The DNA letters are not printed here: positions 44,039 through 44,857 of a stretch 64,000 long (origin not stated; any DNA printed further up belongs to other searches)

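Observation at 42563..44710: Tandem array of a novel secreted ~150-aa domain (three genes, four domain copies) directly downstream of a SusC/SusD pair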

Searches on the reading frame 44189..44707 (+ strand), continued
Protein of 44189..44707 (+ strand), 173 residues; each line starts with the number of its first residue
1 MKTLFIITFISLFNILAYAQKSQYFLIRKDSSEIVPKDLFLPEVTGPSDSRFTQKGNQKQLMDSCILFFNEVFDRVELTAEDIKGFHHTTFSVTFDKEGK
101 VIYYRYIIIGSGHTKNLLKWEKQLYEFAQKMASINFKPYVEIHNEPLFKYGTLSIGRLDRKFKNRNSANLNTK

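Call 77: find_encoding_contigs(protein=P0016, flank=8000, max_places=2)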
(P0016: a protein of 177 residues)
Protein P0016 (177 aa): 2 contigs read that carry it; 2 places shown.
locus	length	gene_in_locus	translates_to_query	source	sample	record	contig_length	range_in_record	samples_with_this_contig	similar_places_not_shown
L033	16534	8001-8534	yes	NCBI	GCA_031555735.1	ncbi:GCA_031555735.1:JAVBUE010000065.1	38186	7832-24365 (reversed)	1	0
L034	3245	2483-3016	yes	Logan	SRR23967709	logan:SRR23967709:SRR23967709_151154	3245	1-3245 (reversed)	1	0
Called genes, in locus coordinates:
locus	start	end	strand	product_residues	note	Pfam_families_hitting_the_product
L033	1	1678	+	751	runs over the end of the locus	PF13328:HD_4, PF01966:HD (weak), PF04607:RelA_SpoT, PF02824:TGS, PF28438:RelA_RIS, PF13291:ACT_4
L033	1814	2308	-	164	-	-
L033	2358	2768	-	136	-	-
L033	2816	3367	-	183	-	PF04542:Sigma70_r2, PF08281:Sigma70_r4_2, PF04545:Sigma70_r4 (weak)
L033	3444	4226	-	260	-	PF01503:PRA-PH (faint), PF03819:MazG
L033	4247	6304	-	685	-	PF11412:DsbD_N, PF02683:DsbD_TM, PF13098:Thioredoxin_2, PF13899:Thioredoxin_7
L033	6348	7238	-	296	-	PF00849:PseudoU_synth_2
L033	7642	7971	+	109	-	-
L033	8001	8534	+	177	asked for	-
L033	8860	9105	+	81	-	PF00076:RRM_1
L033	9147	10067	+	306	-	PF02517:Rce1-like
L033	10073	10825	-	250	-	PF00005:ABC_tran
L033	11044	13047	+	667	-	PF13448:DUF4114 (faint), PF16130:DUF4842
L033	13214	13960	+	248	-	PF02405:MlaE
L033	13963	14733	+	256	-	PF00005:ABC_tran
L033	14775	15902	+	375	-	PF04015:DUF362, PF13237:Fer4_10 (faint), PF12797:Fer4_2 (faint), PF12837:Fer4_6 (faint), PF14697:Fer4_21, PF00037:Fer4 (faint), PF12838:Fer4_7, PF13187:Fer4_9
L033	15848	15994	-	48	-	-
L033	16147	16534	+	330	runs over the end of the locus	PF06114:Peptidase_M78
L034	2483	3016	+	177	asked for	-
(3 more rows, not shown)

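Call 78: find_encoding_contigs(protein=P0019, flank=8000, max_places=2)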
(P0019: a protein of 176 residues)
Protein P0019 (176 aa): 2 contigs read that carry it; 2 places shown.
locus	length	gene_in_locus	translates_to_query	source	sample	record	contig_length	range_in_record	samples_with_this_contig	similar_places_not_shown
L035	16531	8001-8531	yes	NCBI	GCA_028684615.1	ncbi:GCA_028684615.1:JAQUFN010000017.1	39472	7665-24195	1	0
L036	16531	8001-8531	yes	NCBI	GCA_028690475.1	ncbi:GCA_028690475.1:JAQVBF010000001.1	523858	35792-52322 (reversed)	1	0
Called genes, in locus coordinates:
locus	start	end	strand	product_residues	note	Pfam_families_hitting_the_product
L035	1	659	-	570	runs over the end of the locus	PF14322:SusD-like_3, PF07980:SusD_RagB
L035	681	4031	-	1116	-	PF07660:STN (weak), PF13620:CarboxypepD_reg (weak), PF13715:CarbopepD_reg_2, PF07715:Plug, PF00593:TonB_dep_Rec_b-barrel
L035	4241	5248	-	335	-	PF04773:FecR, PF16344:FecR_C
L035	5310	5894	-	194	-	PF04542:Sigma70_r2 (weak), PF08281:Sigma70_r4_2, PF04545:Sigma70_r4 (weak)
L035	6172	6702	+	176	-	-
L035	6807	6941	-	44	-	-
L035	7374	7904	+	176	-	-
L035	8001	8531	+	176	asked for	-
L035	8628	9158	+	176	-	-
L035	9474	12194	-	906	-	PF01326:PPDK_N, PF00391:PEP-utilizers, PF02896:PEP-utilizers_C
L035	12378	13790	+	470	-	PF01938:TRAM, PF21579:PabTrmU54_TRAM_dom (weak), PF13649:Methyltransf_25 (faint), PF05958:tRNA_U5-meth_tr, PF02475:TRM5-TYW2_MTfase (weak), PF13847:Methyltransf_31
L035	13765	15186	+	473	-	PF00497:SBP_bac_3 (weak), PF01464:SLT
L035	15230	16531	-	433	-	PF03065:Glyco_hydro_57, PF01522:Polysacc_deac_1 (faint)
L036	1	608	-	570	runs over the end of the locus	PF14322:SusD-like_3, PF07980:SusD_RagB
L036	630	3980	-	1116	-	PF07660:STN (weak), PF13620:CarboxypepD_reg (weak), PF13715:CarbopepD_reg_2, PF07715:Plug, PF00593:TonB_dep_Rec_b-barrel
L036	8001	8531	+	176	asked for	-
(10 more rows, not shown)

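Call 79: find_encoding_contigs(protein=P0011, flank=8000, max_places=2)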
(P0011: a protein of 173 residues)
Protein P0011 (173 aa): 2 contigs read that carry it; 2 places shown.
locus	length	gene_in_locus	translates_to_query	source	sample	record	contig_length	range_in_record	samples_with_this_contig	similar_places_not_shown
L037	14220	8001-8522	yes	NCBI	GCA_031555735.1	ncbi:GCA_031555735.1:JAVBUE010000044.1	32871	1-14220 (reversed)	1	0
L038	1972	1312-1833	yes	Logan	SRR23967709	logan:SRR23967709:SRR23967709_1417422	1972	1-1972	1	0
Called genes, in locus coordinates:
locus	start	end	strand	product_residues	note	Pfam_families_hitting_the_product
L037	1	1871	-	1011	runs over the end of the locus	PF00873:ACR_tran, PF03176:MMPL, PF02355:SecD_SecF_C (weak)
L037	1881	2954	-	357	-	PF00364:Biotin_lipoyl (faint), PF25917:BSH_RND, PF25973:BSH_CzcB (weak), PF25944:Beta-barrel_RND (weak), PF25954:Beta-barrel_RND_2, PF25989:YknX_C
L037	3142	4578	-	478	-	PF01408:GFO_IDH_MocA, PF19051:GFO_IDH_MocA_C2 (weak)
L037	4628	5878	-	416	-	PF00145:DNA_methylase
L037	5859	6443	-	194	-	PF09553:RE_Eco47II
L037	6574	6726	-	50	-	PF12186:AcylCoA_dehyd_C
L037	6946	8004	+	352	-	-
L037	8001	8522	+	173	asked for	-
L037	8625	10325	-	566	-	PF02771:Acyl-CoA_dh_N, PF02770:Acyl-CoA_dh_M, PF00441:Acyl-CoA_dh_1, PF08028:Acyl-CoA_dh_2, PF12186:AcylCoA_dehyd_C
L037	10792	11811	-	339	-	PF01012:ETF, PF00766:ETF_alpha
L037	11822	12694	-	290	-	PF01012:ETF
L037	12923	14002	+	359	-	PF00817:IMS, PF11798:IMS_HHH (weak), PF11799:IMS_C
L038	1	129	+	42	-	?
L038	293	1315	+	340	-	-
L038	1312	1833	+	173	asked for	-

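Call 89: search_protein_families(library=padloc, proteins=[window:44189-44707:+, L037:6946-8001:+], max_evalue=1)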
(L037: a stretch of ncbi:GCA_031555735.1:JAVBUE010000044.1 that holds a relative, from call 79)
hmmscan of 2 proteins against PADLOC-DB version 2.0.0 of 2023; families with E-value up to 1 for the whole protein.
window:44189-44707:+ (173 aa): 0 families

L037:6946-8001:+ (352 aa): 0 families

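Call 90: fold_search(model_id=the predicted structure, library=viral)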
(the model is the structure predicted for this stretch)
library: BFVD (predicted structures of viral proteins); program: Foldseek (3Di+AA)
matches with E <= 10: 347; with E <= 0.001: 0
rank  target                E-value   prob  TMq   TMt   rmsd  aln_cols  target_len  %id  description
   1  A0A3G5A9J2            1.2e-01  0.08  0.16  0.17  14.9       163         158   16  Uncharacterized protein [Hyperionvirus sp.]
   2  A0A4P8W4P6            1.5e-01  0.10  0.16  0.11  13.7       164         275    8  (no name in the UniProt tables at hand)
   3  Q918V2                1.8e-01  0.08  0.18  0.08  14.4       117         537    7  Nonstructural protein [bovine parvovirus 2]
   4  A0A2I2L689            3.4e-01  0.09  0.23  0.17  15.3       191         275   12  Uncharacterized protein [Orpheovirus IHUMI-LCC2]
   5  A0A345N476            4.1e-01  0.07  0.18  0.16   9.4       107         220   13  (no name in the UniProt tables at hand)
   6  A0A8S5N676            4.1e-01  0.04  0.18  0.09  19.9       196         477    8  Replication associated protein [Microviridae sp. ctRQq14]
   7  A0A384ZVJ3            4.3e-01  0.16  0.24  0.12   9.6       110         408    8  (no name in the UniProt tables at hand)
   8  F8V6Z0                4.6e-01  0.07  0.17  0.13  10.3       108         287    9  Uncharacterized protein L794 [Acanthamoeba polyphaga mimivirus]
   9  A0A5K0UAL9            4.6e-01  0.04  0.14  0.08  24.0       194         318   11  Uncharacterized protein [Yasminevirus sp. GU-2018]
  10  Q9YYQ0                4.9e-01  0.09  0.16  0.25  12.5       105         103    6  Uncharacterized protein RTL5 [Avian adenovirus 8 (strain ATCC A-2A)]
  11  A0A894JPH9            4.9e-01  0.06  0.18  0.09  12.1       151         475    9  (no name in the UniProt tables at hand)
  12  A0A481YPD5            5.2e-01  0.04  0.20  0.15  23.5       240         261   12  Uncharacterized protein [Pithovirus LCDPAC02]
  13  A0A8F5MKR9            5.6e-01  0.09  0.22  0.09  12.3       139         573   10  Replication initiator protein [Microvirus mar47]
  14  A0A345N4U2            5.6e-01  0.08  0.22  0.16  10.8       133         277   10  (no name in the UniProt tables at hand)
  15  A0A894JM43            5.6e-01  0.05  0.18  0.13  12.9       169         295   12  (no name in the UniProt tables at hand)
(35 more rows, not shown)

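Call 102: search_protein_families(library=pfam, proteins=[L010:10001-10594:+], max_evalue=1)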
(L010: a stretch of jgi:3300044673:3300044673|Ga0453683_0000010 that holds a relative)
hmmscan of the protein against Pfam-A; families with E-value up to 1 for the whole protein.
L010:10001-10594:+ (198 aa): 0 families
